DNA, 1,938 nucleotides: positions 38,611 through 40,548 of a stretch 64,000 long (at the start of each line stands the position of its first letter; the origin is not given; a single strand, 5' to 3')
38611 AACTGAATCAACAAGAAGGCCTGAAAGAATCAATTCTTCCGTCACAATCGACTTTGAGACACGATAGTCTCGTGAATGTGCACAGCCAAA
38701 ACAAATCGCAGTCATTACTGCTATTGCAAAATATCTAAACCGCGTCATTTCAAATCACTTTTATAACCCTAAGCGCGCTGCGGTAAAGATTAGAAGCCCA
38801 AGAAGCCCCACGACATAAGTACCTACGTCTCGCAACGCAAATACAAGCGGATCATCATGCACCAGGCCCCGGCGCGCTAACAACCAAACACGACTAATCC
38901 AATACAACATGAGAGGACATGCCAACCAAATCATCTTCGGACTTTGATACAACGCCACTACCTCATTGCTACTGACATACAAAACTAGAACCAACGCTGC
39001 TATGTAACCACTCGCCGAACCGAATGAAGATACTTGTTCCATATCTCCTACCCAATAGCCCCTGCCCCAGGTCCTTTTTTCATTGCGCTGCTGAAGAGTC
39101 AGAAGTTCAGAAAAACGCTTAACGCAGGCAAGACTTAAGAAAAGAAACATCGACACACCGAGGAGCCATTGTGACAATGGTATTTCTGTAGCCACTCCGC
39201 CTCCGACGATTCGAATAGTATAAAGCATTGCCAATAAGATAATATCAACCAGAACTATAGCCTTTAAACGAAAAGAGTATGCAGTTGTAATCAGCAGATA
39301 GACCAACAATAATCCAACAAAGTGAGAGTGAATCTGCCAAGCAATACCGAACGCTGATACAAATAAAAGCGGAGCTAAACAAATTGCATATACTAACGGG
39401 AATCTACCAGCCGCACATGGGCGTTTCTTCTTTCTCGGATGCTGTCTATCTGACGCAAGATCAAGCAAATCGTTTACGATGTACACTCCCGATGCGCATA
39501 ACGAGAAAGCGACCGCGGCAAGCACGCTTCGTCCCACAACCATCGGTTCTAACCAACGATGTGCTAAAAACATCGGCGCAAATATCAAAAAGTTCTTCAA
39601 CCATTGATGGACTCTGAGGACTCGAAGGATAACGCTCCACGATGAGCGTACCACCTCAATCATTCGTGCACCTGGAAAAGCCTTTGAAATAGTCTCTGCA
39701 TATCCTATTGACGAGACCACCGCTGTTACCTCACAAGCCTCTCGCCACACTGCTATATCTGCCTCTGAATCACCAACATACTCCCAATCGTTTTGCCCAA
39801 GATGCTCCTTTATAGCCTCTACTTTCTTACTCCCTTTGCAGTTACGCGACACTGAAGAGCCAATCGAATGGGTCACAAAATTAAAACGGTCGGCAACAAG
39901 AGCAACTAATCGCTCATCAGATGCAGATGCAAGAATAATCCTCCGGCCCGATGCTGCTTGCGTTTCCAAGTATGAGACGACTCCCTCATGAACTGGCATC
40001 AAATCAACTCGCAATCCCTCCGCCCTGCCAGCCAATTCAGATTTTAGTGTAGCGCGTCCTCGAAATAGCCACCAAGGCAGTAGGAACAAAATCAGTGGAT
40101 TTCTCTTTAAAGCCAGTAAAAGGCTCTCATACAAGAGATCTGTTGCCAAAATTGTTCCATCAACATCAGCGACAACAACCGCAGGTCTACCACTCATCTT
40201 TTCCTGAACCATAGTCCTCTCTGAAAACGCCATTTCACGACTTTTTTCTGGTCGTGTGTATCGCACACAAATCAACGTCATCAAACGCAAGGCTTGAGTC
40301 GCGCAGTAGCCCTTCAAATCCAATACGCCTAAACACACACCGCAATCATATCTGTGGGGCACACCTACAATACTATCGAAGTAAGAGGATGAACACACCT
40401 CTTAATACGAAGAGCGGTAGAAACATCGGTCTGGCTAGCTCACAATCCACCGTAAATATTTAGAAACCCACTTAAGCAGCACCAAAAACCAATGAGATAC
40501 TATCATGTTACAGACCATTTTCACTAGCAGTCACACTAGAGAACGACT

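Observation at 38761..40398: Unusual HAD-phosphatase::UbiA phosphoribosyltransferase fusion with ambiguous start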

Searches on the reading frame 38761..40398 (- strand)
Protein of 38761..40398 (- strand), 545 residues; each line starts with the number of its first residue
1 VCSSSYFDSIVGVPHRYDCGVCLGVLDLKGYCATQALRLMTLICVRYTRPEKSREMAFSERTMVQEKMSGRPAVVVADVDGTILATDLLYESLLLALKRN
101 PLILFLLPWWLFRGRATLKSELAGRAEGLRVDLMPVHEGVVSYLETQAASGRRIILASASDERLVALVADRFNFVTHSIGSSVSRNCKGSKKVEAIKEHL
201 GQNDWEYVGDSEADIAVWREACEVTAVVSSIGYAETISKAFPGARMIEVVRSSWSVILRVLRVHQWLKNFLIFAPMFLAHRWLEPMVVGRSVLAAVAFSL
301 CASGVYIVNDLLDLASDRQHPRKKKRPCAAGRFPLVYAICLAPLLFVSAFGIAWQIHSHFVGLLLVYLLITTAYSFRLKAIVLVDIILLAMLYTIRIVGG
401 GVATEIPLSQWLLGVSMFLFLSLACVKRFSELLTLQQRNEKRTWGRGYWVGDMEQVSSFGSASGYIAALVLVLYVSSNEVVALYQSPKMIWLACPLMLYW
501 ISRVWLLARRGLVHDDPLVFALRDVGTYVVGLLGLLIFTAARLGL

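Call 3: search_protein_families(library=pfam, proteins=[window:38761-40398:-], max_evalue=0.01)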
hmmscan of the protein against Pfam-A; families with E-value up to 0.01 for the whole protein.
window:38761-40398:- (545 aa): 2 families
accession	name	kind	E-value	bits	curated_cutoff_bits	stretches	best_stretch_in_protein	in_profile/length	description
PF01040.23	UbiA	-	5.3e-22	78.7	34.2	1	273-510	7-234/250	UbiA prenyltransferase family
PF12710.13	HAD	-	6.9e-10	40.1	27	1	75-216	1-186/189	haloacid dehalogenase-like hydrolase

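Call 4: search_protein_families(library=ncbifam, proteins=[window:38761-40398:-], max_evalue=0.01)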
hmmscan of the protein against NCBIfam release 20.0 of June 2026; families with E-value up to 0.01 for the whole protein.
window:38761-40398:- (545 aa): 20 families
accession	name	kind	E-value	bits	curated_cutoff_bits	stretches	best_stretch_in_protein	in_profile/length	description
NF006088.0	PRK08238.1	equivalog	2.2e-172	574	351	1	65-542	4-480/482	UbiA family prenyltransferase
NF008978.0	PRK12324.1-4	equivalog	2e-45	155.1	207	1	254-459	32-240/322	decaprenyl-phosphate phosphoribosyltransferase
NF008977.0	PRK12324.1-2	equivalog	5.1e-45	154.1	234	1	257-535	5-280/297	decaprenyl-phosphate phosphoribosyltransferase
NF008976.0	PRK12324.1-1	equivalog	6.5e-38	130.8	474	1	255-433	19-201/306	decaprenyl-phosphate phosphoribosyltransferase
NF009523.0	PRK12884.1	equivalog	7.1e-11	41.8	269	1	258-420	8-167/279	prenyltransferase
TIGR01475.1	ubiA_other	subfamily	5.2e-07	29.4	180.8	1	271-420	20-170/282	UbiA-like polyprenyltransferase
TIGR01473.1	cyoE_ctaB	equivalog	6.2e-07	29.5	210.3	1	270-418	17-168/281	heme o synthase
NF009521.0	PRK12882.1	equivalog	6.6e-06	25.5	296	1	269-404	21-152/280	geranylgeranylglycerol-phosphate geranylgeranyltransferase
TIGR01474.1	ubiA_proteo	equivalog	2.2e-05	24.1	275.45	1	254-413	1-166/282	4-hydroxybenzoate octaprenyltransferase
TIGR01549.1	HAD-SF-IA-v1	subfamily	2.6e-05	24.7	23.3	1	147-218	72-145/149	HAD-IA family hydrolase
NF009517.0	PRK12876.1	equivalog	0.00016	21.2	419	1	291-423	49-181/300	prenyltransferase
NF009522.0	PRK12883.1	equivalog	0.00052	19.6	353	1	295-410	44-157/279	geranylgeranylglycerol-phosphate geranylgeranyltransferase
NF009609.0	PRK13106.1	equivalog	0.00058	19.3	349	1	249-405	10-164/301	prenyltransferase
NF003349.0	PRK04375.1-2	equivalog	0.00061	19.1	246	1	274-404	46-165/318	heme o synthase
NF005742.0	PRK07566.1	equivalog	0.00066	18.9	313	0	325-394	100-172/315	chlorophyll synthase ChlG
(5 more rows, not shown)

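Call 5: find_homologous_proteins(query=window:38761-40212:-, max_evalue=0.00001)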
Query window:38761-40212:- (483 aa): 3589 proteins with E <= 0.00001 among 8000 candidates; the best 120 are listed.
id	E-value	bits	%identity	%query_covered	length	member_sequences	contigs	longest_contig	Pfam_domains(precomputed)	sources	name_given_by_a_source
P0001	0.0e+0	1061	100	100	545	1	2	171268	PF01040.24,PF12710.14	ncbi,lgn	-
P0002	2.8e-297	1004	95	100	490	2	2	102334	PF01040.24,PF12710.14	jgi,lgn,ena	jgi:4-hydroxybenzoate polyprenyltransferase/phosphoserine phosphatase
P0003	8.0e-252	854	81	100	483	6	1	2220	PF01040.24,PF12710.14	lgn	-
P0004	5.6e-236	802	74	100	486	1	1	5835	PF01040.24,PF12710.14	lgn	-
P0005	5.8e-231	786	73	100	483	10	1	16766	PF01040.24,PF12710.14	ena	-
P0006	4.9e-228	776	72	100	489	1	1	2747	PF01040.24,PF12710.14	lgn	-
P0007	1.5e-200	685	65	99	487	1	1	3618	PF01040.24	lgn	-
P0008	4.4e-200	684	64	99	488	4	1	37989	PF01040.24,PF12710.14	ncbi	-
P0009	4.6e-200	684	65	99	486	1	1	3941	PF01040.24,PF12710.14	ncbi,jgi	jgi:4-hydroxybenzoate polyprenyltransferase/phosphoserine phosphatase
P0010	1.7e-199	682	63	99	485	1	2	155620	PF01040.24,PF12710.14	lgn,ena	-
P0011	3.4e-198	678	63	99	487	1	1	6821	PF01040.24,PF12710.14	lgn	-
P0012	6.8e-198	677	64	99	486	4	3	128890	PF01040.24,PF12710.14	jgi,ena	jgi:4-hydroxybenzoate polyprenyltransferase/phosphoserine phosphatase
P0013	8.8e-198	676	63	99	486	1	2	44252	PF01040.24,PF12710.14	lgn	-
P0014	4.7e-197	674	65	98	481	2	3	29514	PF01040.24,PF12710.14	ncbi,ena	-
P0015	1.9e-196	672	63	100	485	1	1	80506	PF01040.24,PF12710.14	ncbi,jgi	jgi:4-hydroxybenzoate polyprenyltransferase/phosphoserine phosphatase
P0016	3.9e-195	667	63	99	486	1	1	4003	PF01040.24,PF12710.14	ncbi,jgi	jgi:4-hydroxybenzoate polyprenyltransferase/phosphoserine phosphatase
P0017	5.2e-195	667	62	98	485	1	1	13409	PF01040.24,PF12710.14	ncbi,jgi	jgi:4-hydroxybenzoate polyprenyltransferase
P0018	2.3e-194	665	63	99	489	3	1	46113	PF01040.24,PF12710.14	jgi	-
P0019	2.5e-194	665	62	99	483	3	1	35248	PF01040.24,PF12710.14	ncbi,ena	-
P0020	5.1e-194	664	64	98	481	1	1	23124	PF01040.24,PF12710.14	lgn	-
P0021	1.2e-193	663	64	99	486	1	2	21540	PF01040.24,PF12710.14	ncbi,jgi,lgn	jgi:4-hydroxybenzoate polyprenyltransferase/phosphoserine phosphatase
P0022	2.7e-193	661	64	98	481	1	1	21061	PF01040.24,PF12710.14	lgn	-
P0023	3.6e-192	658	61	100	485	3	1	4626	PF01040.24,PF12710.14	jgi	jgi:4-hydroxybenzoate polyprenyltransferase/phosphoserine phosphatase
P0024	3.7e-191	654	64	98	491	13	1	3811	PF01040.24,PF12710.14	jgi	jgi:4-hydroxybenzoate polyprenyltransferase/3-deoxy-D-manno-octulosonate 8-phosphate phosphatase Kds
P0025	5.4e-191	654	62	99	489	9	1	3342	PF01040.24,PF12710.14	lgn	-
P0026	8.4e-190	650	62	99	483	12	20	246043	PF01040.24,PF12710.14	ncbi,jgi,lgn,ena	jgi:4-hydroxybenzoate polyprenyltransferase/phosphoserine phosphatase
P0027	1.2e-189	649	61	98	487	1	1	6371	PF00702.33,PF01040.24,PF12710.14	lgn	-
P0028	1.3e-189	649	62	99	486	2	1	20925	PF01040.24,PF12710.14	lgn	-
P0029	3.8e-189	648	64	98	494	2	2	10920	PF01040.24,PF12710.14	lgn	-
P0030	6.7e-189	647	63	97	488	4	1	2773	PF01040.24,PF12710.14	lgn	-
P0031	8.4e-189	647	63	100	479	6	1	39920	PF01040.24,PF12710.14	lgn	-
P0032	9.5e-189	646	62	98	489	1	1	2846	PF01040.24,PF12710.14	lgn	-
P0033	1.1e-188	646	63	98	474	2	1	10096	PF01040.24,PF12710.14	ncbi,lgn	-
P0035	1.7e-188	646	63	98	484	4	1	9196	PF01040.24,PF12710.14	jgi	jgi:4-hydroxybenzoate polyprenyltransferase/phosphoserine phosphatase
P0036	2.3e-188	645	62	100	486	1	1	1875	PF01040.24,PF12710.14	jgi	jgi:4-hydroxybenzoate polyprenyltransferase/phosphoserine phosphatase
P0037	2.8e-188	645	62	99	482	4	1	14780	PF01040.24,PF12710.14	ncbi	-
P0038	4.3e-188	644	62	99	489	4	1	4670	PF01040.24,PF12710.14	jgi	jgi:4-hydroxybenzoate polyprenyltransferase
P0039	4.8e-188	644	61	99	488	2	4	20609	PF01040.24,PF12710.14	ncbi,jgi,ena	jgi:4-hydroxybenzoate polyprenyltransferase/phosphoserine phosphatase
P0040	6.4e-188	644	61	99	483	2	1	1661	PF01040.24,PF12710.14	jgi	-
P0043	6.5e-187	640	62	98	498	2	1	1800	PF01040.24,PF12710.14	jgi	-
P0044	8.0e-187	640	61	98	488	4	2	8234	PF01040.24,PF12710.14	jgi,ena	-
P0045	1.8e-186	639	62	98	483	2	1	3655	PF01040.24,PF12710.14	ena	-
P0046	2.5e-186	638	61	98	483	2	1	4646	PF01040.24,PF12710.14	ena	-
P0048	2.9e-186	638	61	99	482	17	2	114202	PF00702.33,PF01040.24,PF12710.14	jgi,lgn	jgi:4-hydroxybenzoate polyprenyltransferase/phosphoserine phosphatase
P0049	4.3e-186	638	61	100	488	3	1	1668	PF00702.33,PF01040.24,PF12710.14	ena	-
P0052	1.3e-185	636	63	98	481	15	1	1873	PF01040.24,PF12710.14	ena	-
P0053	2.3e-185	635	61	99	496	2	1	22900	PF01040.24,PF12710.14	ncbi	-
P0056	1.1e-184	633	62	98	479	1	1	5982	PF01040.24,PF12710.14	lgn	-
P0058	2.3e-184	632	61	99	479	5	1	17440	PF01040.24,PF12710.14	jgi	jgi:4-hydroxybenzoate polyprenyltransferase/phosphoserine phosphatase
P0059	3.8e-184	631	62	95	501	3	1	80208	PF01040.24,PF12710.14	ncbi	-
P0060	3.8e-184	631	60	99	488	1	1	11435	PF00702.33,PF01040.24,PF12710.14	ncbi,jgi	jgi:4-hydroxybenzoate polyprenyltransferase/phosphoserine phosphatase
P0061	3.9e-184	631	61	97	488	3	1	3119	PF01040.24,PF12710.14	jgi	-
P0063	4.2e-183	628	61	98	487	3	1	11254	PF01040.24,PF12710.14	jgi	jgi:4-hydroxybenzoate polyprenyltransferase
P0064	4.9e-183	628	61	98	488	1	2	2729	PF01040.24,PF12710.14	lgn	-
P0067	6.4e-182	624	60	99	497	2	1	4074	PF01040.24,PF12710.14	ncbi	-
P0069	2.3e-181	622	61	97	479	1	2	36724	PF01040.24,PF12710.14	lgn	-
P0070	6.5e-181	621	61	97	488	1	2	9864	PF01040.24,PF12710.14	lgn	-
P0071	4.6e-180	618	59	98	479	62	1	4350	PF00702.33,PF01040.24,PF12710.14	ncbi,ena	-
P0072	6.0e-180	617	60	98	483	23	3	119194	PF01040.24,PF12710.14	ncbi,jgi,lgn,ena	jgi:4-hydroxybenzoate polyprenyltransferase/phosphoserine phosphatase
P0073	6.3e-180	617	60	97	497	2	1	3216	PF00702.33,PF01040.24,PF12710.14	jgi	-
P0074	9.3e-180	617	60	97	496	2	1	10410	PF01040.24,PF12710.14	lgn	-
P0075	1.4e-178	613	59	99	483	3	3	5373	PF01040.24,PF12710.14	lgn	-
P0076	5.9e-177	608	61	98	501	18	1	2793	PF01040.24,PF12710.14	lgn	-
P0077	6.8e-177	607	61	98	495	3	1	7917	PF01040.24,PF12710.14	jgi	jgi:4-hydroxybenzoate polyprenyltransferase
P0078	5.9e-175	601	60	98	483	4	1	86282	PF01040.24,PF12710.14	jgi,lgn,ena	-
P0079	4.3e-172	591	60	98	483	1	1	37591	PF01040.24,PF12710.14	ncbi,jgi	jgi:4-hydroxybenzoate polyprenyltransferase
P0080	8.4e-172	591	61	96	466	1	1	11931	PF01040.24,PF12710.14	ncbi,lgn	-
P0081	1.4e-168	580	62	85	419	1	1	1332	PF01040.24,PF12710.14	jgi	jgi:4-hydroxybenzoate polyprenyltransferase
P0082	1.4e-164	567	56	98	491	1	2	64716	PF01040.24,PF12710.14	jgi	jgi:4-hydroxybenzoate polyprenyltransferase/phosphoserine phosphatase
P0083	1.8e-164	566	57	98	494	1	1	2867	PF01040.24,PF12710.14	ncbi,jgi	jgi:4-hydroxybenzoate polyprenyltransferase/phosphoserine phosphatase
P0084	6.3e-164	565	61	84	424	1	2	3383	PF01040.24,PF12710.14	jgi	-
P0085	3.1e-163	562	55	99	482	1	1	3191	PF01040.24,PF12710.14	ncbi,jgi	jgi:4-hydroxybenzoate polyprenyltransferase/phosphoserine phosphatase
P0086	5.0e-163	562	56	99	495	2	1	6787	PF01040.24,PF12710.14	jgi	jgi:4-hydroxybenzoate polyprenyltransferase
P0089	2.1e-161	556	56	98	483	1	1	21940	PF01040.24,PF12710.14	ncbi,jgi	jgi:4-hydroxybenzoate polyprenyltransferase/phosphoserine phosphatase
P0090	4.5e-160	552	56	98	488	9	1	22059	PF01040.24,PF12710.14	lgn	-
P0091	1.7e-159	550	55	98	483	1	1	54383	PF01040.24,PF12710.14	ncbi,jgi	jgi:4-hydroxybenzoate polyprenyltransferase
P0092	1.8e-159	550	54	99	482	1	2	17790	PF01040.24,PF12710.14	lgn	-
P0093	4.0e-158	545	53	99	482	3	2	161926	PF01040.24,PF12710.14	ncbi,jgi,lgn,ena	-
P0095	9.6e-153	528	54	98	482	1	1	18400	PF01040.24,PF12710.14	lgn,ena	-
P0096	1.5e-150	520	53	98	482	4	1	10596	PF01040.24,PF12710.14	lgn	-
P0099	1.3e-136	475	48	94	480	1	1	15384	PF01040.24,PF12710.14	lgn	-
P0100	1.3e-133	465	47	99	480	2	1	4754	PF01040.24,PF12710.14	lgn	-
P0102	3.9e-132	460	47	96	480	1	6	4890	PF01040.24,PF12710.14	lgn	-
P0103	1.8e-131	458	46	99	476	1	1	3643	PF01040.24,PF12710.14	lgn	-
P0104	1.9e-131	457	49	97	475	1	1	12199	PF01040.24,PF12710.14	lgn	-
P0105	3.8e-131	456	45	98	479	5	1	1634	PF01040.24,PF12710.14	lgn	-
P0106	7.1e-131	456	46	95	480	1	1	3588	PF01040.24,PF12710.14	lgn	-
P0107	7.1e-131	456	46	97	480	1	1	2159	PF01040.24,PF12710.14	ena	-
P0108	2.5e-130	454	46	98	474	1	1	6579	PF01040.24,PF12710.14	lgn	-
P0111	1.0e-128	448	47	96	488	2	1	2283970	PF00702.33,PF01040.24,PF12710.14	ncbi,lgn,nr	ncbi:MAG: UbiA family prenyltransferase [Bdellovibrionota bacterium]|nr:MAG: UbiA family prenyltrans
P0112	1.7e-128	448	47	95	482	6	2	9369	PF01040.24,PF12710.14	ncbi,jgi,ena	jgi:4-hydroxybenzoate polyprenyltransferase/phosphoserine phosphatase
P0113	1.7e-128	448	46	95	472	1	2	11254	PF01040.24,PF12710.14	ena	-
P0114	2.6e-128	447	47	99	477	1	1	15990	PF01040.24,PF12710.14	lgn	-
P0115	5.4e-128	446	44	96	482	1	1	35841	PF01040.24,PF12710.14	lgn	-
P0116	6.0e-128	446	47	94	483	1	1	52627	PF01040.24,PF12710.14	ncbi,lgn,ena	-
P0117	1.9e-127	444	45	98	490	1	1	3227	PF01040.24,PF12710.14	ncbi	-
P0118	1.9e-127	444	45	96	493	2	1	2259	PF01040.24,PF12710.14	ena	-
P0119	2.0e-127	444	45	98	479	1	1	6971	PF01040.24,PF12710.14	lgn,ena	-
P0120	2.4e-127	444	46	97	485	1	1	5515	PF01040.24,PF12710.14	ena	-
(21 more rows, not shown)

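Call 16: find_encoding_contigs(protein=P0001, flank=10000, max_places=3)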
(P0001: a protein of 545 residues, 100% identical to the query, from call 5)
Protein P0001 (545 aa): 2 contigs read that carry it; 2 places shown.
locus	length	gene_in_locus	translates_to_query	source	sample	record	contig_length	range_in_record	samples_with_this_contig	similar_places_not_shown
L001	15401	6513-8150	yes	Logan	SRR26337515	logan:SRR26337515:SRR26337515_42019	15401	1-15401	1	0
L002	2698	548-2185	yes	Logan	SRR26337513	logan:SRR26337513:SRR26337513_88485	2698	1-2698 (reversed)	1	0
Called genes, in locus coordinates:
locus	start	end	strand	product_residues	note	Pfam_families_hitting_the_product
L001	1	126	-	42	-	?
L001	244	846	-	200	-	PF02441:Flavoprotein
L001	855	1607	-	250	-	PF01209:Ubie_methyltran, PF13489:Methyltransf_23, PF13649:Methyltransf_25, PF13847:Methyltransf_31, PF08241:Methyltransf_11, PF08242:Methyltransf_12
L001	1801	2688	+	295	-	PF01040:UbiA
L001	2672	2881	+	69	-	-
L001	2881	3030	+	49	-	-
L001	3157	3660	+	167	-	PF00072:Response_reg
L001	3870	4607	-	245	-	PF00106:adh_short, PF13561:adh_short_C2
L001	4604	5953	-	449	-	PF01565:FAD_binding_4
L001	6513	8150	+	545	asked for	PF12710:HAD, PF01040:UbiA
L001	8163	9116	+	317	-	PF07721:TPR_4 (faint), PF13424:TPR_12 (faint), PF13432:TPR_16 (faint), PF14559:TPR_19 (faint)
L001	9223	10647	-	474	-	PF00772:DnaB, PF03796:DnaB_C, PF13481:AAA_25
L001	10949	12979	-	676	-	-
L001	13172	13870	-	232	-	PF01936:NYN (weak)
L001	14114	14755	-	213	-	-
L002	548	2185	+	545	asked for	PF12710:HAD, PF01040:UbiA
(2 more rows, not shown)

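Call 17: find_encoding_contigs(protein=P0010, flank=10000, max_places=3)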
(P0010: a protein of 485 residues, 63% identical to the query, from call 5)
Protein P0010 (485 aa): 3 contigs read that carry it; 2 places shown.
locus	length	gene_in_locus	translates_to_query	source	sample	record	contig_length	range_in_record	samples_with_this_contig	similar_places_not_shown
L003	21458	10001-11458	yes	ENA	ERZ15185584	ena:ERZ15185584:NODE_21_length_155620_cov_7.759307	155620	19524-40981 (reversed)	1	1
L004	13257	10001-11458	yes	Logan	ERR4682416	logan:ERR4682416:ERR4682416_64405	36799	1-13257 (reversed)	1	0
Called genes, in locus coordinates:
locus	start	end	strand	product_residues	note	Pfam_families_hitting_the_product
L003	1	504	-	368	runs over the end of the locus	PF04055:Radical_SAM, PF19288:CofH_C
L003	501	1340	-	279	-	PF14559:TPR_19 (weak), PF23914:TPR_CcmH_CycH, PF00515:TPR_1 (weak), PF07719:TPR_2 (weak), PF13181:TPR_8 (weak), PF25068:ARM_TT21_4th (weak), PF12895:ANAPC3 (weak), PF14559:TPR_19, +17 more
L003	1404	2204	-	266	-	-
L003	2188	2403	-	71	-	-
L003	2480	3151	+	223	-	PF01209:Ubie_methyltran, PF05401:NodS, PF13489:Methyltransf_23, PF08241:Methyltransf_11, PF08242:Methyltransf_12, PF13649:Methyltransf_25, PF13847:Methyltransf_31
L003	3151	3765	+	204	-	PF02441:Flavoprotein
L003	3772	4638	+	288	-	PF01040:UbiA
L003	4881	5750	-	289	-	PF00696:AA_kinase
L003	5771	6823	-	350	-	PF01118:Semialdhyde_dh, PF22698:Semialdhyde_dhC_1, PF02774:Semialdhyde_dhC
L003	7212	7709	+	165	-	PF00072:Response_reg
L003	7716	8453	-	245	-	PF00106:adh_short, PF08659:KR, PF13561:adh_short_C2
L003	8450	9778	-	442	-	PF01565:FAD_binding_4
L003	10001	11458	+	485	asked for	PF12710:HAD, PF01040:UbiA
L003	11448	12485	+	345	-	PF13424:TPR_12 (faint), PF14559:TPR_19 (faint)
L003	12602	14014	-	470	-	PF00772:DnaB, PF13481:AAA_25, PF03796:DnaB_C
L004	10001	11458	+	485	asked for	PF12710:HAD, PF01040:UbiA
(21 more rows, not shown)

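Call 18: find_encoding_contigs(protein=P0111, flank=10000, max_places=2)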
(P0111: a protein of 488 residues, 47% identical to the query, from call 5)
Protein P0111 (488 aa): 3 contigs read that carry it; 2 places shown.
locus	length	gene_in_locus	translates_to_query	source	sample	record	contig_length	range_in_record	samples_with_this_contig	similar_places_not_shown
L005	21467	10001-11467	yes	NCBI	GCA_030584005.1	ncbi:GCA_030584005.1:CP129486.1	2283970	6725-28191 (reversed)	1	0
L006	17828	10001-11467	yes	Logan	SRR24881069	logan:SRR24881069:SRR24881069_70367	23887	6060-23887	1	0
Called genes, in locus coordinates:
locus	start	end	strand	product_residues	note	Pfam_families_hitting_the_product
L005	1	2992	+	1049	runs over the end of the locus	PF05231:MASE1, PF03924:CHASE, PF00512:HisKA, PF02518:HATPase_c, PF00072:Response_reg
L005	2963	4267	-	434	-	PF00070:Pyr_redox (weak), PF00890:FAD_binding_2 (faint), PF01266:DAO, PF01494:FAD_binding_3 (weak), PF01593:Amino_oxidase, PF01946:Thi4 (weak), PF07992:Pyr_redox_2 (weak), PF13450:NAD_binding_8, +1 more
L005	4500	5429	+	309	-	PF01370:Epimerase, PF02719:Polysacc_synt_2 (faint), PF04321:RmlD_sub_bind, PF16363:GDP_Man_Dehyd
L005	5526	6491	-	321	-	-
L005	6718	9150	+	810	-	PF13506:Glyco_transf_21 (faint), PF00535:Glycos_transf_2, PF10111:Glyco_tranf_2_2 (faint), PF00535:Glycos_transf_2, PF13641:Glyco_tranf_2_3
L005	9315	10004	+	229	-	PF00535:Glycos_transf_2, PF13641:Glyco_tranf_2_3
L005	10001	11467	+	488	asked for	PF00702:Hydrolase (faint), PF12710:HAD, PF01040:UbiA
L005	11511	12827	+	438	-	PF01565:FAD_binding_4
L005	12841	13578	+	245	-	PF00106:adh_short, PF08659:KR, PF13561:adh_short_C2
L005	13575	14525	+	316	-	PF13432:TPR_16 (faint)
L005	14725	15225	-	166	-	-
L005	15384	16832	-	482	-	PF00772:DnaB, PF03796:DnaB_C, PF13481:AAA_25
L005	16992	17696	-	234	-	PF01936:NYN (weak)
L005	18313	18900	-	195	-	-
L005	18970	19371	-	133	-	PF02082:Rrf2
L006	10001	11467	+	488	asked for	PF00702:Hydrolase (faint), PF12710:HAD, PF01040:UbiA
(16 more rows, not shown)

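Call 19: find_encoding_contigs(protein=P0026, flank=10000, max_places=2)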
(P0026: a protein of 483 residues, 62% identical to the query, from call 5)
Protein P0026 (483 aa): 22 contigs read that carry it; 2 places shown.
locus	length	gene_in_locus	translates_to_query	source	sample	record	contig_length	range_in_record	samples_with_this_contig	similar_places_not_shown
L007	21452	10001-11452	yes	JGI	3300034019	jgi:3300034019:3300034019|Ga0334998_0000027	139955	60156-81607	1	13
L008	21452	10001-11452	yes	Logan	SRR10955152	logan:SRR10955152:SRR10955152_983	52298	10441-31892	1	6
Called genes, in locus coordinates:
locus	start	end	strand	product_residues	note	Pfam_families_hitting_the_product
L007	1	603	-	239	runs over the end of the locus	PF20772:TACO1_YebC_N, PF01709:Transcrip_reg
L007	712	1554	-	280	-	PF00696:AA_kinase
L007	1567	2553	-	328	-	PF01118:Semialdhyde_dh, PF22698:Semialdhyde_dhC_1, PF02774:Semialdhyde_dhC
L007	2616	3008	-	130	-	PF00583:Acetyltransf_1, PF13673:Acetyltransf_10, PF13508:Acetyltransf_7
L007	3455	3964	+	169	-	PF00072:Response_reg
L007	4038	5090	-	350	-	-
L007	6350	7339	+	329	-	PF01370:Epimerase, PF04321:RmlD_sub_bind (weak), PF16363:GDP_Man_Dehyd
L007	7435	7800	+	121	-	PF12643:MazG-like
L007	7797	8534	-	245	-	PF00106:adh_short, PF08659:KR, PF13561:adh_short_C2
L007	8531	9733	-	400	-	PF01565:FAD_binding_4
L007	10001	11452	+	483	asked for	PF12710:HAD, PF01040:UbiA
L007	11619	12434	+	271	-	PF07721:TPR_4 (faint), PF13414:TPR_11 (faint), PF13432:TPR_16 (faint), PF14559:TPR_19, PF21545:T7SS_EccA1_N, PF13428:TPR_14 (weak)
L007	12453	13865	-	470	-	PF00772:DnaB, PF13481:AAA_25, PF03796:DnaB_C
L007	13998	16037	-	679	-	-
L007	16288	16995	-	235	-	PF01936:NYN (weak)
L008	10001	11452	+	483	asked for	PF12710:HAD, PF01040:UbiA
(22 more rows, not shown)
